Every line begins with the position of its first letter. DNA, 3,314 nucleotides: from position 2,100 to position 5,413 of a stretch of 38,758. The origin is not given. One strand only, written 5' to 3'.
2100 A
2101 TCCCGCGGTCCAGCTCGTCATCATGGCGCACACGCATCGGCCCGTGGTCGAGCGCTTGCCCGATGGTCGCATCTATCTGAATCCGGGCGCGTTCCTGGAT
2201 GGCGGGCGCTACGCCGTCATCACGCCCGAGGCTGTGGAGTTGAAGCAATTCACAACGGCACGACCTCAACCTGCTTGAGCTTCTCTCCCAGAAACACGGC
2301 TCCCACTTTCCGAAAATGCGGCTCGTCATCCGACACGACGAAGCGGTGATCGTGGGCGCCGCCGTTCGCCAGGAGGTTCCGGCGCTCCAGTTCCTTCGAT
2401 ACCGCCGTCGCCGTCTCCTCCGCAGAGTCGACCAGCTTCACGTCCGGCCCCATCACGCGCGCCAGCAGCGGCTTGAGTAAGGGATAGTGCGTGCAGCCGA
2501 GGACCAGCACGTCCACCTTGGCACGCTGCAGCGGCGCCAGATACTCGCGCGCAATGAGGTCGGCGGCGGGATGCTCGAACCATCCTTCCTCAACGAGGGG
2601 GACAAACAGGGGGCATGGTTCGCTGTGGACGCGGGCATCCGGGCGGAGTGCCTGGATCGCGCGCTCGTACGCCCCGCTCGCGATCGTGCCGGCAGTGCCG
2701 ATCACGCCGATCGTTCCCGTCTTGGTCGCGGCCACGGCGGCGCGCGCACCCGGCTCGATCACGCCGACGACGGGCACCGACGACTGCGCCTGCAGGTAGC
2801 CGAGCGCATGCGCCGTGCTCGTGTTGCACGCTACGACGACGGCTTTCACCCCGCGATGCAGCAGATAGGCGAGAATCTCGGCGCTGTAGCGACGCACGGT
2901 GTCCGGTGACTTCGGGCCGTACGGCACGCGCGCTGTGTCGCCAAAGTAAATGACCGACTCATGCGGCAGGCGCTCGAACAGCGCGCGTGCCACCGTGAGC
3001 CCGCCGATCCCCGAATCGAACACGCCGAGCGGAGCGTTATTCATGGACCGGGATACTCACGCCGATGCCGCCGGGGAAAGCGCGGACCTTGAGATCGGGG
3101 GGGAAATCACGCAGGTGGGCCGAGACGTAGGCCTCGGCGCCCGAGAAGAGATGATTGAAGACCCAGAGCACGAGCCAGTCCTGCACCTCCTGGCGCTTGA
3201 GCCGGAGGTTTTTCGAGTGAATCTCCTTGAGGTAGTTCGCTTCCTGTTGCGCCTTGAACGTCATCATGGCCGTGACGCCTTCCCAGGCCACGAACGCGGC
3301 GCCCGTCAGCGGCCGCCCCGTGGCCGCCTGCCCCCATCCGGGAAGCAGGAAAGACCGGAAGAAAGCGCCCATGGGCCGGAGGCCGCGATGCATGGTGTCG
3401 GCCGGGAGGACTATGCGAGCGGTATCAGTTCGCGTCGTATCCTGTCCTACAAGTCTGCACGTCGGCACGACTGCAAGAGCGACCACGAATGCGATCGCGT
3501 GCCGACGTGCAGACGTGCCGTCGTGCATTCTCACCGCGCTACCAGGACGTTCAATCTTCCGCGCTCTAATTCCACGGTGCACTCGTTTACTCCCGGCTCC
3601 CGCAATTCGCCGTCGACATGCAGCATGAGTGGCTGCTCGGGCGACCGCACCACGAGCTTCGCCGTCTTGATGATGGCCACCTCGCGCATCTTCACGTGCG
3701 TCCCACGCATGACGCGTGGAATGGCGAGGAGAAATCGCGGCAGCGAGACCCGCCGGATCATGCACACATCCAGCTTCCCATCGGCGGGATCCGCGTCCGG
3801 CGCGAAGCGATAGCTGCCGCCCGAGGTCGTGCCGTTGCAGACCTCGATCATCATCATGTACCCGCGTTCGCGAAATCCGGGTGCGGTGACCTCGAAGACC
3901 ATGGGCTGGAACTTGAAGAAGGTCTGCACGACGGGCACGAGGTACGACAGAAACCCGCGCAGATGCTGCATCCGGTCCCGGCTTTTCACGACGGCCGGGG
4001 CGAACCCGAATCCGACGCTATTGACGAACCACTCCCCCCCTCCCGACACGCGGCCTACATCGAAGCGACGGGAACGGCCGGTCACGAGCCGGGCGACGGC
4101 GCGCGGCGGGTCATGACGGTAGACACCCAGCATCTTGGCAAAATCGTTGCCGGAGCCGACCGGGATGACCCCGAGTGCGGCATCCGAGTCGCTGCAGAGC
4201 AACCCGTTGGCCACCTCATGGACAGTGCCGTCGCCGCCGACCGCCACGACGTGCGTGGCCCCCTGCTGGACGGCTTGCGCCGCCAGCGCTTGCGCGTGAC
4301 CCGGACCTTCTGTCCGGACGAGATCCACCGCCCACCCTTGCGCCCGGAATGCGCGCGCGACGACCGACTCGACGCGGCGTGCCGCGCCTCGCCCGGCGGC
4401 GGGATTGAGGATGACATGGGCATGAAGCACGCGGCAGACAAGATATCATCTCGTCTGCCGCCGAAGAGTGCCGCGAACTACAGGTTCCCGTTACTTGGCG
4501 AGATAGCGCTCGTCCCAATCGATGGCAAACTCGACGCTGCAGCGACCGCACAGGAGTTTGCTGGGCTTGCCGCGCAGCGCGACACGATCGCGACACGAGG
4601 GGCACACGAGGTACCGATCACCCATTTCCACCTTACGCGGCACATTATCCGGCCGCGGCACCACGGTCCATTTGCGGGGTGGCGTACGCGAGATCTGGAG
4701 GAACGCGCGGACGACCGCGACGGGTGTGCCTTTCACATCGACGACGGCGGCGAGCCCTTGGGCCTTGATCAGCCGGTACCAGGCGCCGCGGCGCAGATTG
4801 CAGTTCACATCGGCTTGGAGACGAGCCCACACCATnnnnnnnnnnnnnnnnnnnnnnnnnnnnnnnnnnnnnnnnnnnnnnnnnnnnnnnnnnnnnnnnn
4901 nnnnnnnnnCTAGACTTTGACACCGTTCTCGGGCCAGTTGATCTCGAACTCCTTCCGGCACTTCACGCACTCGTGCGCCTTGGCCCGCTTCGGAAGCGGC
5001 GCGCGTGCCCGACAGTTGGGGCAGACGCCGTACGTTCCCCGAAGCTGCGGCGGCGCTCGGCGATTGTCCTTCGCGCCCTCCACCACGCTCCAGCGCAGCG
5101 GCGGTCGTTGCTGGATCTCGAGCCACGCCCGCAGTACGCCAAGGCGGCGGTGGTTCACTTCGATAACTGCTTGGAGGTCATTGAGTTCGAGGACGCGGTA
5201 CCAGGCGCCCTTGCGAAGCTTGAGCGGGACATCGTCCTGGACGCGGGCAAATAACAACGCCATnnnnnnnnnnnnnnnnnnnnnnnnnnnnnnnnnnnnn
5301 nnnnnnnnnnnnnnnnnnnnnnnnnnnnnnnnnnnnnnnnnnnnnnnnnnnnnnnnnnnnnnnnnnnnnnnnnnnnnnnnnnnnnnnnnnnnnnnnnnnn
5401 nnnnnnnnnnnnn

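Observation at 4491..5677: Tandem triplication of an unassigned small protein (GAWYR domain plus CPxC-x14-CxxC zinc ribbon) directly 3-prime of tRNA-Sec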

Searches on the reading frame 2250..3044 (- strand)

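Call 18: search_protein_families(library=pfam, proteins=[window:2250-3044:-], max_evalue=0.00001)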
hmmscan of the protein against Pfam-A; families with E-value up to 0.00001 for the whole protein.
window:2250-3044:- (264 aa): 1 family
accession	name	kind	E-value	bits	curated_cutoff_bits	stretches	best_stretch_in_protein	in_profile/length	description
PF01177.27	Asp_Glu_race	-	8.3e-26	91.5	31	1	21-214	19-210/211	Asp/Glu/Hydantoin racemase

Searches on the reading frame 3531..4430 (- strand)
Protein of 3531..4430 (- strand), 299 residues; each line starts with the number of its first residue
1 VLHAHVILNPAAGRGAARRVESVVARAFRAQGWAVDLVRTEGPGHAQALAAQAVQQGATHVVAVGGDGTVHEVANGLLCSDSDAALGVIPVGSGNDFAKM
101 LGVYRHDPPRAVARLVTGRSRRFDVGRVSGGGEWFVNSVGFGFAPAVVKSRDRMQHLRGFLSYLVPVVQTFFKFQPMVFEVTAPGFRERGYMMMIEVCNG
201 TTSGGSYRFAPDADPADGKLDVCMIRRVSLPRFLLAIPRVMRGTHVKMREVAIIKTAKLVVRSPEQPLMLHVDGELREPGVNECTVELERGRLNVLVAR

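Call 18: search_protein_families(library=pfam, proteins=[window:3531-4430:-], max_evalue=0.00001)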
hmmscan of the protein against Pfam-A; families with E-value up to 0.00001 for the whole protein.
window:3531-4430:- (299 aa): 2 families
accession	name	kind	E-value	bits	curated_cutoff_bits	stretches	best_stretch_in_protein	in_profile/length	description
PF00781.29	DAGK_cat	-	1.2e-35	122.2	23.6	1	3-128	1-125/125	Diacylglycerol kinase catalytic domain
PF19279.4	YegS_C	-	9e-26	90.9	27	1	138-295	2-156/158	YegS C-terminal NAD kinase beta sandwich-like domain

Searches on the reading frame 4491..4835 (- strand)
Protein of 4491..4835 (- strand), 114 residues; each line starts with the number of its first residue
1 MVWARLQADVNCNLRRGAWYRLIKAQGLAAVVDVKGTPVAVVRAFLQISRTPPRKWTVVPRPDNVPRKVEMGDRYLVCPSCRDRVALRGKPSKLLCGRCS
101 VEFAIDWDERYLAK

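Call 5: search_protein_families(library=pfam, proteins=[window:4491-4835:-], max_evalue=10)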
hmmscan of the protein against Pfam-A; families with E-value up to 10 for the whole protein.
window:4491-4835:- (114 aa): 5 families
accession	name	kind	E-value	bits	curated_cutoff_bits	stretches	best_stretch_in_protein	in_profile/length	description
PF22191.2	IBR_1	-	0.0079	16.5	27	1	77-104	5-32/47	IBR domain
PF23546.1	Zn_ribbon_TOP3B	-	0.013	15.5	27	1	88-105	20-37/40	DNA topoisomerase 3-beta zinc ribbon domain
PF25491.1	CCHC_BCL-11A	-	0.066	13.8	27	1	94-105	2-13/28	BCL-11A-like CCHC zinc finger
PF12677.13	DUF3797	-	0.16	12.3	25.1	1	67-83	5-21/48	Domain of unknown function (DUF3797)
PF02994.20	Transposase_22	-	0.21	12.4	22.4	1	48-94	46-95/98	L1 transposable element RBD-like domain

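Call 6: search_protein_families(library=ncbifam, proteins=[window:4491-4835:-], max_evalue=10)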
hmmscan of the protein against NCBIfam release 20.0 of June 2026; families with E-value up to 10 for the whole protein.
window:4491-4835:- (114 aa): 1 family
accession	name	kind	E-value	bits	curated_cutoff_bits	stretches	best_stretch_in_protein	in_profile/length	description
NF038384.1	zinc_YnfU_fam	subfamily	0.061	12.9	36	0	75-82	38-45/52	YnfU family zinc-binding protein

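Call 8: search_protein_families(library=phrogs, proteins=[window:4491-4835:-], max_evalue=1)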
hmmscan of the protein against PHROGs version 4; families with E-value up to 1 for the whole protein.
window:4491-4835:- (114 aa): 3 families
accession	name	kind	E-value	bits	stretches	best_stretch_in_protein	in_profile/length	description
phrog_10121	-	unknown function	0.039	15.1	1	71-108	71-108/109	-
phrog_16376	-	unknown function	0.12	13.5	1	68-111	7-53/56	-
phrog_21854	-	unknown function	0.16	13.2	0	72-87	29-44/60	-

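Call 9: search_protein_families(library=padloc, proteins=[window:4491-4835:-], max_evalue=1)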
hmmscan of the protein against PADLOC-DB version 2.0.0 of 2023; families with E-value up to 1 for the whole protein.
window:4491-4835:- (114 aa): 0 families

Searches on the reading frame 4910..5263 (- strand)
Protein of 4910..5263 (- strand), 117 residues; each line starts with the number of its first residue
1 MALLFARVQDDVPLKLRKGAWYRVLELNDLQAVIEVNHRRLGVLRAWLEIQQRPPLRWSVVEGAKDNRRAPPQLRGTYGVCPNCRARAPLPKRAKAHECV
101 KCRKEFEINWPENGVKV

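Call 5: search_protein_families(library=pfam, proteins=[window:4910-5263:-], max_evalue=10)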
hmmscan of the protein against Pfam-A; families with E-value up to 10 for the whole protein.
window:4910-5263:- (117 aa): 4 families
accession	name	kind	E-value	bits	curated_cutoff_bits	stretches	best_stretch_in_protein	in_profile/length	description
PF22191.2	IBR_1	-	0.025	14.9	27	1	81-106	6-31/47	IBR domain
PF17283.8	Zn_ribbon_SprT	-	0.044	14.3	28.1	1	80-107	6-35/38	SprT-like zinc ribbon domain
PF12760.12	Zn_ribbon_IS1595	-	0.058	13.8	25.4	1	79-104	19-45/46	Transposase zinc-ribbon domain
PF18930.5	DUF5679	-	0.26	11.9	27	1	99-109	2-12/40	Domain of unknown function (DUF5679)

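Call 6: search_protein_families(library=ncbifam, proteins=[window:4910-5263:-], max_evalue=10)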
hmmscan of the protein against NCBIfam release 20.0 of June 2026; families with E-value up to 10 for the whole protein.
window:4910-5263:- (117 aa): 1 family
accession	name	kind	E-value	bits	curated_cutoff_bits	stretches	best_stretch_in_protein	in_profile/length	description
NF033459.1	DksA_like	equivalog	0.21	11.9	105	1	75-107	75-110/113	RNA polymerase-binding protein DksA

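Call 8: search_protein_families(library=phrogs, proteins=[window:4910-5263:-], max_evalue=1)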
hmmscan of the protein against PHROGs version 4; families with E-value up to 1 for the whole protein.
window:4910-5263:- (117 aa): 4 families
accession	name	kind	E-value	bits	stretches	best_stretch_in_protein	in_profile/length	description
phrog_10121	-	unknown function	0.0033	18.6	1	81-110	78-107/109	-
phrog_54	-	other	0.17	13.1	1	64-107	19-65/75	DksA-like zinc-finger protein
phrog_16376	-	unknown function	0.43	11.6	0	74-108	10-47/56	-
phrog_15404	-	unknown function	0.59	11.6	0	98-112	9-23/89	-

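Call 9: search_protein_families(library=padloc, proteins=[window:4910-5263:-], max_evalue=1)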
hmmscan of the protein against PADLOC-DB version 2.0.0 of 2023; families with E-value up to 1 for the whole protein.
window:4910-5263:- (117 aa): 0 families

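Call 80: list_cluster_members(proteins=[P0171, P0168, P0167, P0271, window:5333-5677:-, window:4910-5263:-, window:4491-4835:-])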
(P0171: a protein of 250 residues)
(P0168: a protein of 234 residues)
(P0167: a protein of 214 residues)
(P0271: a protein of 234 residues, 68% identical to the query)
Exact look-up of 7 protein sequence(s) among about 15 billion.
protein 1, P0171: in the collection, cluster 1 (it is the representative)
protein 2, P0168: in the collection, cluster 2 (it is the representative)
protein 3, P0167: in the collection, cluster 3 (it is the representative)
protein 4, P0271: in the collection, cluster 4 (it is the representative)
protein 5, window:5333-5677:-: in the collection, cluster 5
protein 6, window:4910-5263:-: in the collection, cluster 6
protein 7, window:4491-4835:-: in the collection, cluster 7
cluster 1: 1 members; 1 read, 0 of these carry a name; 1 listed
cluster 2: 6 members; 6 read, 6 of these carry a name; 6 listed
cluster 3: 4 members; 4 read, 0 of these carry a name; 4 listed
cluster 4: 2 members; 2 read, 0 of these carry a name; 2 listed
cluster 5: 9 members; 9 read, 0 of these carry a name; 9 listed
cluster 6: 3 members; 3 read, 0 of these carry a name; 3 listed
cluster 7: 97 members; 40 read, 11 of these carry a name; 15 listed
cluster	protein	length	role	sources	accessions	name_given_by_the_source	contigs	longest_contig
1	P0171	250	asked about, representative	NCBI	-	-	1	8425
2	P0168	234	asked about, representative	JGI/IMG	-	hypothetical protein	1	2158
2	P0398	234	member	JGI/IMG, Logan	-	hypothetical protein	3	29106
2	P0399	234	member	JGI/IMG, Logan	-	hypothetical protein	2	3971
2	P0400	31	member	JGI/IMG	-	hypothetical protein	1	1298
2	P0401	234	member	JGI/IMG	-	hypothetical protein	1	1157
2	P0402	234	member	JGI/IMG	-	hypothetical protein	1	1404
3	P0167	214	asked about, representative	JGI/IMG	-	-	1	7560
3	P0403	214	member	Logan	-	-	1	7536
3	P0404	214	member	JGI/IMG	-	-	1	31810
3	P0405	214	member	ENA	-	-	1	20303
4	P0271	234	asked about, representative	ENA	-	-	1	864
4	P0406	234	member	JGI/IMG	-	-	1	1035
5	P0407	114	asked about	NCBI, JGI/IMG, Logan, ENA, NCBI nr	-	-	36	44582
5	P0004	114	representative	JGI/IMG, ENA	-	-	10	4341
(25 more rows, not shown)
